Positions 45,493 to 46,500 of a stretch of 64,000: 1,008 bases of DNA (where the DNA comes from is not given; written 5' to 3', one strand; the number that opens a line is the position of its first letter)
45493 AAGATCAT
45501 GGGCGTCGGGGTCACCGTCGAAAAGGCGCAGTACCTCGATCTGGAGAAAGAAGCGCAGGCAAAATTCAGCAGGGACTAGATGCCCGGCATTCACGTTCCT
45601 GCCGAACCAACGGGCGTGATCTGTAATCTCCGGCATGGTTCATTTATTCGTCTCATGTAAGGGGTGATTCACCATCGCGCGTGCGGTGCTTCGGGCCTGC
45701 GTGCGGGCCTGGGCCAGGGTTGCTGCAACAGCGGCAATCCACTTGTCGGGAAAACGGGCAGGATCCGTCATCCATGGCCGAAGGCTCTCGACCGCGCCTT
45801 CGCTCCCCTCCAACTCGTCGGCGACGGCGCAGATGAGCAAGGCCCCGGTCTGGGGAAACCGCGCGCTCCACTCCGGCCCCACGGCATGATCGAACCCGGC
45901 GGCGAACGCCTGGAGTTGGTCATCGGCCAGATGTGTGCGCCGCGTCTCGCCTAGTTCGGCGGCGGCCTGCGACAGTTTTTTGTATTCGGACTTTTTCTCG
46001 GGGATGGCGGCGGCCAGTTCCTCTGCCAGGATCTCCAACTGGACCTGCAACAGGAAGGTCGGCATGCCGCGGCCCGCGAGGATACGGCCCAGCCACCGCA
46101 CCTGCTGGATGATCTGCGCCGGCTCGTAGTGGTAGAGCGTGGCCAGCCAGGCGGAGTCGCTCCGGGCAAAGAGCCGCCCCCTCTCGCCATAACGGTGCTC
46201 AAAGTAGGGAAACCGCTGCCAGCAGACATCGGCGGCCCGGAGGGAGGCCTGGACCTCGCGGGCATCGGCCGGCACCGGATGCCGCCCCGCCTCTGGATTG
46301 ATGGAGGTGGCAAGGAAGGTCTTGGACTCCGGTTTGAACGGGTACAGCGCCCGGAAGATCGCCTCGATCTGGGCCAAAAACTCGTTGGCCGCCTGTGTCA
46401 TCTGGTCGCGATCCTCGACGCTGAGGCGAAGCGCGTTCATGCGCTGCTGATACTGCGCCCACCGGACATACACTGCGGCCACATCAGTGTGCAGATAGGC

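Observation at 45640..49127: Operon coupling a stand-alone B12-binding domain protein, a PAS histidine kinase, and a heme-oxygenase fusion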

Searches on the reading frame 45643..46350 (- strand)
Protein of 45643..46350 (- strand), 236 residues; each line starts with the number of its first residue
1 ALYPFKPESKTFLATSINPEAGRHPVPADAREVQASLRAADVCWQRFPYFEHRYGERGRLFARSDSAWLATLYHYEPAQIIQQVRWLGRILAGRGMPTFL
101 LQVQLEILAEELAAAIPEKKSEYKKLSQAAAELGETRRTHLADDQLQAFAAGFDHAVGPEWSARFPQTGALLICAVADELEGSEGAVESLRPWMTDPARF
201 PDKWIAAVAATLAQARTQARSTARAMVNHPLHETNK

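Call 26: search_solved_structures(query=A2, max_evalue=10, show_alignments=4)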
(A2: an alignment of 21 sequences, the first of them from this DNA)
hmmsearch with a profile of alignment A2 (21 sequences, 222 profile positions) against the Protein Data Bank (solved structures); distinct sequences matched with E-value up to 10: 2.
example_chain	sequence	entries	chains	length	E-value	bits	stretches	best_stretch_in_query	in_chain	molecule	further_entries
4djb_A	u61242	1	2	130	0.27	14.1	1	110-156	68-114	E4-ORF3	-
3p2c_A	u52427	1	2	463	0.89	12.4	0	190-216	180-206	Putative glycosyl hydrolase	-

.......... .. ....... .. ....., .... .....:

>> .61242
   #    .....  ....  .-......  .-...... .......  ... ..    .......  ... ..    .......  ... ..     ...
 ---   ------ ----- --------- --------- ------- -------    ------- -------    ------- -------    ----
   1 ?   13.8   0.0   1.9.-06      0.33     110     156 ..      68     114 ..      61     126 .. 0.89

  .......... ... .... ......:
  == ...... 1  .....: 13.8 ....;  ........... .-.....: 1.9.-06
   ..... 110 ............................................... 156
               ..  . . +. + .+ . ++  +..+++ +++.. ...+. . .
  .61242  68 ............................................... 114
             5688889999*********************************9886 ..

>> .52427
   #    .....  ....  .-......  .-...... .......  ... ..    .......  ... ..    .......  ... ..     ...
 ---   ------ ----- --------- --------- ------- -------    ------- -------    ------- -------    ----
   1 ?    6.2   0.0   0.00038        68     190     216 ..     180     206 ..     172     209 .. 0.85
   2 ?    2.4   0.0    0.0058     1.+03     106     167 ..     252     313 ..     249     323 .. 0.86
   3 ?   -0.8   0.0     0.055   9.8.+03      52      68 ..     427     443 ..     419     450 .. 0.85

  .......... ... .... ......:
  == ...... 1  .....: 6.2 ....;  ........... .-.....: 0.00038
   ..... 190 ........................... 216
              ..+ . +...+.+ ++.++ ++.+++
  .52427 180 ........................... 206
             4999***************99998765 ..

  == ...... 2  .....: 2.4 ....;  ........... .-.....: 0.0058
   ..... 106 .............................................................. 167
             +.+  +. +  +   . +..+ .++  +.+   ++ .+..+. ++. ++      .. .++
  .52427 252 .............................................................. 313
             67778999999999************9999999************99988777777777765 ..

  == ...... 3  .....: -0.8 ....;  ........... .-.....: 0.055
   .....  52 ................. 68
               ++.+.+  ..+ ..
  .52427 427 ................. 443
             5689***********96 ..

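Call 28: search_protein_representatives(protein=window:45643-46350:-)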
Query: 236 residues. Proteins with E-value up to 0.001 (for the whole library): 647; up to 1e-10: 519; up to 1e-30: 260. The best 150 are listed.
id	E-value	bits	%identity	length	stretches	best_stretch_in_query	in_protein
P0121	3.3e-108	377.6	46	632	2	11-228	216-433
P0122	3.3e-84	299.1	61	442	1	1-221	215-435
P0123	8.8e-82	291.2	70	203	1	26-221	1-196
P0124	1.3e-66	241.5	54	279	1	3-221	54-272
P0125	5.7e-65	236.2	81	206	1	1-134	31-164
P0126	1.2e-64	235.1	56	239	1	13-225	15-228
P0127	4.7e-64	233.1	52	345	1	1-216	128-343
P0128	2.8e-62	227.4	51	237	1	12-214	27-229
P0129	4.8e-62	226.6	48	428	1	2-220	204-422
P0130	2.8e-61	224.1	53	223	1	16-224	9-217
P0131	2.9e-61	224.0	52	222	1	13-218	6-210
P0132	3.0e-61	224.0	50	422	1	1-223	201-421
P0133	5.4e-60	219.9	50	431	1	13-218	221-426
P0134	9.9e-60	219.0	53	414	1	16-220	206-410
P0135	1.7e-59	218.3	53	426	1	13-225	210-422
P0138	2.5e-59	217.7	55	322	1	15-221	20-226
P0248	2.6e-40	155.5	41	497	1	3-222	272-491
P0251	5.1e-40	154.5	43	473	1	12-218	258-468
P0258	1.5e-39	153.0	42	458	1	2-225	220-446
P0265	4.5e-39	151.4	42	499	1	9-217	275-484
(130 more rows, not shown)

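Call 32: find_related_loci(query=A2, collection=genome_contigs, flank=6000)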
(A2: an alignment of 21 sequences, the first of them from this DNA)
Query A2 (231 aa) in genome_contigs; peptide patterns used: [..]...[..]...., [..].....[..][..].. (x = any residue, [..] = any of these).
73 stretches matched a pattern; 46 encode a relative of the query (tblastn E <= 1e-3); 46 distinct loci.
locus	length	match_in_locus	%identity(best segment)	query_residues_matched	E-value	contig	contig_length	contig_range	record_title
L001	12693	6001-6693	79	1-231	2e-119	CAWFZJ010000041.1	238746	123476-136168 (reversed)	MAG: uncultured Verrucomicrobiae bacterium isolate MFD05379.bin.3.52 genome assembly, contig: contig_2151, whole genome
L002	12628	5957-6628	75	1-224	1e-110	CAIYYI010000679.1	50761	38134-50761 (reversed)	MAG: uncultured Verrucomicrobia bacterium isolate Loclat_bin-16082 genome assembly, contig: bin-16082:679/709, whole gen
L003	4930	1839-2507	81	1-223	6e-110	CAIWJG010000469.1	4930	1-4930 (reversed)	MAG: uncultured Verrucomicrobia subdivision 3 bacterium isolate Ki1-2-7m_bin-117 genome assembly, contig: bin-117:469/99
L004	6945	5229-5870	74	3-216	4e-105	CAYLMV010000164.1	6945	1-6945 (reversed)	MAG TPA_asm: uncultured Chitinophagaceae bacterium isolate binchicken_co50_279 genome assembly, contig: NODE_15054_lengt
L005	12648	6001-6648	74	4-219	2e-104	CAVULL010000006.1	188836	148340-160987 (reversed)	MAG: uncultured Verrucomicrobiae bacterium isolate MFD06435.bin.2.21 genome assembly, contig: contig_14422, whole genome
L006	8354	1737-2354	76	2-207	6e-104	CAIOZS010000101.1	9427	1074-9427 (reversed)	MAG: uncultured Thermoleophilia bacterium isolate AlinenLipids_bin-3389 genome assembly, contig: bin-3389:101/352, whole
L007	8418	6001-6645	76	1-215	3e-102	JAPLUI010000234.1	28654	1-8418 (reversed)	MAG: Verrucomicrobia bacterium isolate LacPavin_0419_WC70L_MAG_62_22 LacPavin_0419_WC70L_scaffold_879904, whole genome s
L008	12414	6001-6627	74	2-210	3e-100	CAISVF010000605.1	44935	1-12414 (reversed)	MAG: uncultured Verrucomicrobia subdivision 3 bacterium isolate Ki2-D4_bin-0699 genome assembly, contig: bin-0699:605/62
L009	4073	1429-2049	76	1-207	1e-100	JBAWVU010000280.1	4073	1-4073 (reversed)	MAG: Chloroflexota bacterium isolate ELA019 MAG019_280, whole genome shotgun sequence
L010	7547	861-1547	68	1-230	9e-99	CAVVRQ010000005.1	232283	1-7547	MAG: uncultured beta proteobacterium isolate MFD02832.bin.1.133 genome assembly, contig: contig_16848, whole genome shot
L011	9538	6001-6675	66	1-225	7e-97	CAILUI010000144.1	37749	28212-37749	MAG: uncultured Victivallales bacterium isolate Loclat_bin-09902 genome assembly, contig: bin-09902:144/466, whole genom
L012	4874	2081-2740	72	2-221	2e-96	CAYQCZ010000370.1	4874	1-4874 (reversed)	MAG TPA_asm: uncultured Verrucomicrobiota bacterium isolate SRP319275_co1_36 genome assembly, contig: NODE_25747_length_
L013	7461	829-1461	66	1-211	2e-92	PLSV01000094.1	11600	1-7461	MAG: Syntrophobacteraceae bacterium isolate bog_1154 73.20120700_S1D.281_contig_168184, whole genome shotgun sequence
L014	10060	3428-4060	69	4-214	3e-92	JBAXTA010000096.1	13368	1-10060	MAG: Spirochaetota bacterium isolate ELA623 MAG623_96, whole genome shotgun sequence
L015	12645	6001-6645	69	1-215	7e-92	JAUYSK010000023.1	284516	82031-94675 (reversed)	MAG: Azonexus sp. isolate C8_concoct.bin.10 C8_k141_206709, whole genome shotgun sequence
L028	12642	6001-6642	64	1-214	3e-83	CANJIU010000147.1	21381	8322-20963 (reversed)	MAG: Opitutae bacterium isolate RH-23may17-1042 genome assembly, contig: RH-23may17-C17978, whole genome shotgun sequenc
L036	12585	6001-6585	55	9-203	7e-68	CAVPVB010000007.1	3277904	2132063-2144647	MAG: uncultured Alphaproteobacteria bacterium isolate MFD00082.bin.1.22 genome assembly, contig: contig_3253, whole geno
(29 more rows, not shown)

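Call 37: search_protein_families(library=pfam, proteins=[P0121, P0126, P0248, P0251, P0265, P0138, P0127, P0130, P0258], max_evalue=0.01)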
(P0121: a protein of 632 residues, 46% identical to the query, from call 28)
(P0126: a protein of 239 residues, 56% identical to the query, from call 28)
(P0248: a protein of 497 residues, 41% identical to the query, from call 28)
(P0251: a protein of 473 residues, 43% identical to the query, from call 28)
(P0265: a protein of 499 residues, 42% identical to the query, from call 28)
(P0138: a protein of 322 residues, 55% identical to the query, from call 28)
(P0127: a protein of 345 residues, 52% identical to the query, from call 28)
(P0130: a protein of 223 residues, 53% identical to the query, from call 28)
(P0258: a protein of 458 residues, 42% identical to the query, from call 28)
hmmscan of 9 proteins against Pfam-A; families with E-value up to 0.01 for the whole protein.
P0121 (632 aa): 1 family
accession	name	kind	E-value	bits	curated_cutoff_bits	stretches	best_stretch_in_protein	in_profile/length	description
PF01126.25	Heme_oxygenase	-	3.5e-19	69.9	23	1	7-198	3-197/204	Heme oxygenase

P0126 (239 aa): 0 families

P0248 (497 aa): 1 family
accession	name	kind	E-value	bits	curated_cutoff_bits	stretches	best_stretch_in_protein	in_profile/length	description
PF01126.25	Heme_oxygenase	-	3e-18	66.8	23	1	71-268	2-202/204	Heme oxygenase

P0251 (473 aa): 1 family
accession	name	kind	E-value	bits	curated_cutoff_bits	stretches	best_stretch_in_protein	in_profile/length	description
PF01126.25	Heme_oxygenase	-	5.1e-06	26.9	23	0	143-238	104-199/204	Heme oxygenase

P0265 (499 aa): 1 family
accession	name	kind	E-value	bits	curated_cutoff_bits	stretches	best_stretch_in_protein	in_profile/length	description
PF01126.25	Heme_oxygenase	-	1.3e-15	58.2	23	1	67-260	6-197/204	Heme oxygenase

P0138 (322 aa): 0 families

P0127 (345 aa): 1 family
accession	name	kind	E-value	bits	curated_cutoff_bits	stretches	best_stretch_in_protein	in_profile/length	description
PF01126.25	Heme_oxygenase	-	1.5e-09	38.4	23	1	12-127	87-203/204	Heme oxygenase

P0130 (223 aa): 0 families

P0258 (458 aa): 1 family
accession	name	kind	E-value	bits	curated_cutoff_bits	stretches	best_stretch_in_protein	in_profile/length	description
PF01126.25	Heme_oxygenase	-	1.6e-19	71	23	1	21-217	5-202/204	Heme oxygenase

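Call 39: predict_structure(alignment_id=A2)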
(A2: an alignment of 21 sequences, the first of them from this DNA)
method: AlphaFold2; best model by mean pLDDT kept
length: 231 residues; sequences in the alignment: 21
mean_pLDDT: 89.4   pTM: 0.84
mean pLDDT of the five models: 89.4, 88.9, 88.3, 88.1, 87.6
residues with pLDDT >= 90: 185; 70-90: 19; 50-70: 17; < 50: 10
segments of 3 or more residues with pLDDT < 50: 1-7
pLDDT, mean of each block of 10 residues (from residue 1): 44 64 93 96 92 92 96 96 93 96 98 98 97 93 97 97 96 93 94 97 97 84 59 48
secondary structure, 60 per line:
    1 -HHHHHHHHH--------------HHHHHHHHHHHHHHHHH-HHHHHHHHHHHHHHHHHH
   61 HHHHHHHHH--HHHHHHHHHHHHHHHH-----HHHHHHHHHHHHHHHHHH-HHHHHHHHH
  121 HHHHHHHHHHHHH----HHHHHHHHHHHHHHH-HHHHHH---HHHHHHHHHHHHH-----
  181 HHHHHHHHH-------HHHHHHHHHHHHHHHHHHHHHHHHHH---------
elements in order: H2-10 H25-41 H43-69 H72-87 H93-110 H112-133 H138-152 H154-159 H163-175 H181-189 H197-222

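Call 42: fold_search(model_id=the predicted structure, library=pdb)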
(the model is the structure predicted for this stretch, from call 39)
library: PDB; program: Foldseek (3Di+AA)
matches with E <= 10: 234; with E <= 0.001: 0
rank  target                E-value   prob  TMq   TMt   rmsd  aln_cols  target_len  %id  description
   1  1o1m_A                5.2e-01  0.51  0.33  0.28  15.3       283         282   12  Deoxy hemoglobin (A-GLYGLYGLY-C:V1M,L29F,H58Q B,D:V1M,V67W) (released 2002-12-18)
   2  5vmm_A                9.5e-01  0.41  0.26  0.38   9.9       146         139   17  Staphylococcus aureus IsdB bound to human hemoglobin (released 2017-11-15)
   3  1pq4_A                9.9e-01  0.20  0.17  0.16  13.6       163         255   17  Crystal structure of ZnuA (released 2003-11-04)
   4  2z4w_B                1.1e+00  0.08  0.18  0.15  15.5       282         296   11  S. cerevisiae geranylgeranyl pyrophosphate synthase in complex with magnesium and BPH-749 (released 2008-07-01)
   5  1lw1_C                1.1e+00  0.13  0.20  0.24  18.7       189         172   12  Crystal Structure Of Mycobacterium Tuberculosis Alkylperoxidase Ahpd H137F mutant (released 2002-07-17)
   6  8j2w_A                1.4e+00  0.85  0.37  0.27   6.5       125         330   22  Saccharothrix syringae photocobilins protein, dark state (released 2024-04-10)
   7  9hdd_A                1.4e+00  0.08  0.18  0.13  16.1       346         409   11  Sla2 C-terminal region (Residues 560-968) (REND and THATCH domains) (released 2025-05-21)
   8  2xz1_B                1.4e+00  0.09  0.20  0.15  18.6       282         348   11  The Structure of the 2:2 (Fully Occupied) Complex Between Stearoyl Acyl Carrier Protein Desaturase from Ricinus Commun (released 2011-09-07)
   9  7q2z_E                1.4e+00  0.09  0.21  0.08  15.6       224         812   13  Cryo-EM structure of S.cerevisiae condensin Ycg1-Brn1-DNA complex (released 2022-04-06)
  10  8p4y                  1.4e+00  0.05  0.14  0.16  22.6       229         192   12  Coiled-coil protein origami triangle (released 2023-08-02)
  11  8j2x                  1.8e+00  0.75  0.38  0.27  11.9       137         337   20  Saccharothrix syringae photocobilins protein, light state (released 2024-04-10)
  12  6rn5                  1.8e+00  0.05  0.15  0.13  20.0       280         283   16  PptA from Streptomyces chartreusis (released 2019-06-19)
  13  5yxb_A                1.9e+00  0.10  0.22  0.23  15.7       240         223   10  A ligand binding to FXR (released 2019-03-13)
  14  4w4r_B                1.9e+00  0.06  0.18  0.17  19.0       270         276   14  Crystal structure of ent-kaurene synthase BJKS from bradyrhizobium japonicum (released 2015-01-14)
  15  4tql_A                2.0e+00  0.05  0.15  0.15  31.1       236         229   11  Computationally designed three helix bundle (released 2014-10-15)
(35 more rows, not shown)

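Call 53: search_solved_structures(query=A3, max_evalue=10, show_alignments=5)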
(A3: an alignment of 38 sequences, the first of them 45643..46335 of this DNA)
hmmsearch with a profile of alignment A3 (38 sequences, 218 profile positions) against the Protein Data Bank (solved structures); distinct sequences matched with E-value up to 10: 5.
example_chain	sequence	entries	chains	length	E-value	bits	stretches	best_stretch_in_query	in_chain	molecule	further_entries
7tdr_A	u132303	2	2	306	0.19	14.5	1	102-154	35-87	34k2 salivary protein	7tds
3p2c_A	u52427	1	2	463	0.24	14.1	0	106-167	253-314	Putative glycosyl hydrolase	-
3etw_A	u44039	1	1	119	0.48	13.2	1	107-159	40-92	Adhesin A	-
3etx_A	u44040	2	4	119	0.49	13.1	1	107-159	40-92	Adhesin A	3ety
8j2x_A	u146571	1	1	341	0.59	12.9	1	72-115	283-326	Cobalamin-binding protein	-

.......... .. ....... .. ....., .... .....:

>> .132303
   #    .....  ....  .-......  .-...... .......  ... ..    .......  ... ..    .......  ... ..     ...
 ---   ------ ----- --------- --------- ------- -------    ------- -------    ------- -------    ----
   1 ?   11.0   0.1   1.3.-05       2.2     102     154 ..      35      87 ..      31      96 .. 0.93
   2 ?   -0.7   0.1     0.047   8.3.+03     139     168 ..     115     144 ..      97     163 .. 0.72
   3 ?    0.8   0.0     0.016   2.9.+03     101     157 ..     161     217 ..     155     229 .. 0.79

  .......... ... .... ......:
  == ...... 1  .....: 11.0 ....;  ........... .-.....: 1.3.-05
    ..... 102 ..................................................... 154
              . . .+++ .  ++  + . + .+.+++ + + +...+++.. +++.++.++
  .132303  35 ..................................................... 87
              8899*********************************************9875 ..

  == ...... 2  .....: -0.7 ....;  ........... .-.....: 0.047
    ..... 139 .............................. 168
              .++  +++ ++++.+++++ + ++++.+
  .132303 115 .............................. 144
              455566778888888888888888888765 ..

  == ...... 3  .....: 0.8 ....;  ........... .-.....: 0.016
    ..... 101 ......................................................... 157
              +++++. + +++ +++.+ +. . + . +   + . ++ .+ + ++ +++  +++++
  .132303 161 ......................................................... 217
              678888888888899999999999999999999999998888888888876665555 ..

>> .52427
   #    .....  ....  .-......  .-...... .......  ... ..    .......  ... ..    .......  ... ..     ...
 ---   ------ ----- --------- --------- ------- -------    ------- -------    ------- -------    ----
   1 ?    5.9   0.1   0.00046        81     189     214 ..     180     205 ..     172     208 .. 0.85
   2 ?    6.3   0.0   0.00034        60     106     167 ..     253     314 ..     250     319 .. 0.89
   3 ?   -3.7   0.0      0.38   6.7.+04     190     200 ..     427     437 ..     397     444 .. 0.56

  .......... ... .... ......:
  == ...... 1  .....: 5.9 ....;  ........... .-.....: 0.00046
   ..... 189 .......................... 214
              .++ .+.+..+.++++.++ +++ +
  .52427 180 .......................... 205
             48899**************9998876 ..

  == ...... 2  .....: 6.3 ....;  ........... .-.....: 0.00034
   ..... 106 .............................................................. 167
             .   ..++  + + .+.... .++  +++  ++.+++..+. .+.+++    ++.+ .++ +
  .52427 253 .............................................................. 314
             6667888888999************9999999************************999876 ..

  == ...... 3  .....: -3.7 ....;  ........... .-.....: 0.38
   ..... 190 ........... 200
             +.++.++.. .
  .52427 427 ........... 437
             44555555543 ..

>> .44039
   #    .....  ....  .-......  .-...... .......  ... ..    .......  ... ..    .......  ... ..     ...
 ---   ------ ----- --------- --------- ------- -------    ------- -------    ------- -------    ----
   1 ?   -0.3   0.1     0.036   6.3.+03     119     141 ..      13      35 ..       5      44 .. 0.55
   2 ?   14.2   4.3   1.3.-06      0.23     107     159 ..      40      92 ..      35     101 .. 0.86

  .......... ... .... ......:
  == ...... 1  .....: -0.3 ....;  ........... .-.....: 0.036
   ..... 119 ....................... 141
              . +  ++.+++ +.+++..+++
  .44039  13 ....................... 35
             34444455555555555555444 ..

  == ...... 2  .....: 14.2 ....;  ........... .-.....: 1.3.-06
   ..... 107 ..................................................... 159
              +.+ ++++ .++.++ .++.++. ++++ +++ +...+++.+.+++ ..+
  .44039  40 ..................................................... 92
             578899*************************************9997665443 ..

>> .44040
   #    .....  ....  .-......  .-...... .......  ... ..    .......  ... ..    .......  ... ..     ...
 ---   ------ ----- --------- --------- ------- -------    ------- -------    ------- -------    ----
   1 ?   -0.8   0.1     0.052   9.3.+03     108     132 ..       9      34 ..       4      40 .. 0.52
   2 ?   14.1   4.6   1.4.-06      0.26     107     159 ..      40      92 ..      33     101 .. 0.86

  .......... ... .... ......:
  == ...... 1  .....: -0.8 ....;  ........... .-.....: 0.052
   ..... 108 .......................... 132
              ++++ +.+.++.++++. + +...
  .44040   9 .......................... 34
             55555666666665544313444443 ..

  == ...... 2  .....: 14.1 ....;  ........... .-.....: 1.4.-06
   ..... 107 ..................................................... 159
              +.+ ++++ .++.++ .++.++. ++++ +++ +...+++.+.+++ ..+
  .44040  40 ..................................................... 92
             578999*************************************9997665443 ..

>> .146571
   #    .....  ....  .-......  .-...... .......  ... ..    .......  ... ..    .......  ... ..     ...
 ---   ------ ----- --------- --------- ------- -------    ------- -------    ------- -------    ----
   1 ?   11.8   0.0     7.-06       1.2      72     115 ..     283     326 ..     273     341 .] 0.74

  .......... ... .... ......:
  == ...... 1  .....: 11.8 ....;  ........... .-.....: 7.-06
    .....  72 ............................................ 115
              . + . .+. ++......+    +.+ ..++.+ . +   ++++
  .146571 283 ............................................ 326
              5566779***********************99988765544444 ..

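Call 61: search_protein_families(library=pfam, proteins=[window:45643-46335:-], max_evalue=10)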
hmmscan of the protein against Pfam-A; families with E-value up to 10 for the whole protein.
window:45643-46335:- (231 aa): 0 families

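Call 80: search_protein_families(library=pfam, proteins=[L001:6685-7326:+, L028:1-3510:+, L007:6648-7901:+, L036:6737-7663:+], max_evalue=0.001)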
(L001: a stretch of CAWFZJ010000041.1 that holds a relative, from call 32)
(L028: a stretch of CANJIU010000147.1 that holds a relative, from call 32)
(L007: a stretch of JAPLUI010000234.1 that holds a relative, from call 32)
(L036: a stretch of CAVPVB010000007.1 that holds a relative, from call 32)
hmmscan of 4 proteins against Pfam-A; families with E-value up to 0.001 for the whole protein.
L001:6685-7326:+ (214 aa): 1 family
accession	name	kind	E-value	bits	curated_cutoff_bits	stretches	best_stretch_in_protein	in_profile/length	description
PF00072.30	Response_reg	-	2e-25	89.5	30.2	1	11-123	1-110/111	Response regulator receiver domain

L028:1-3510:+ (1170 aa): 9 families
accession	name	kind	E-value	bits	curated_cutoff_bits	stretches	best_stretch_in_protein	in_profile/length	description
PF13426.13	PAS_9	-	5.3e-37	126.7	27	3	861-964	2-103/103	PAS domain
PF08448.16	PAS_4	-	6.4e-36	123.4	23.1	3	546-650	3-109/110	PAS fold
PF00989.32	PAS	-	1.2e-24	86.9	22.6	2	851-962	2-113/113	PAS fold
PF13185.12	GAF_2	-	5.4e-23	82.1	28.6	1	677-823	2-136/136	GAF domain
PF08447.18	PAS_3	-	1.5e-21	76.9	25.6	1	873-959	2-89/89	PAS fold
PF13188.13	PAS_8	-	1.5e-18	66.4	21.8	2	850-902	1-54/65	PAS domain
PF02743.24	dCache_1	-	3.5e-10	40.3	45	1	234-477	4-238/240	Cache domain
PF01590.32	GAF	-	1.6e-09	38.8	22.4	1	681-822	4-133/133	GAF domain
PF14827.12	dCache_3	-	0.00087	19.4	25.7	0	237-380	4-140/239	Double sensory domain of two-component sensor kinase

L007:6648-7901:+ (418 aa): 3 families
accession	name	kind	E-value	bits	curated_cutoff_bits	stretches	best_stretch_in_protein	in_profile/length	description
PF02518.31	HATPase_c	-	6.3e-24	85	26.4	1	299-405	2-107/111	Histidine kinase-, DNA gyrase B-, and HSP90-like ATPase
PF00072.30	Response_reg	-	7.8e-24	84.4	30.2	1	8-121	1-111/111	Response regulator receiver domain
PF00512.31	HisKA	-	1e-11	45.2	26.9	1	189-255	2-65/66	His Kinase A (phospho-acceptor) domain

L036:6737-7663:+ (309 aa): 2 families
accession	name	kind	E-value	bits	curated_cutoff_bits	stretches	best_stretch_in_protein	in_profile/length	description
PF00072.30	Response_reg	-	2.5e-26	92.4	30.2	1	17-130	1-111/111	Response regulator receiver domain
PF23198.2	PDE8A_N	-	8.5e-05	22.9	29.6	1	23-126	19-122/147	PDE8A-like, N-terminal domain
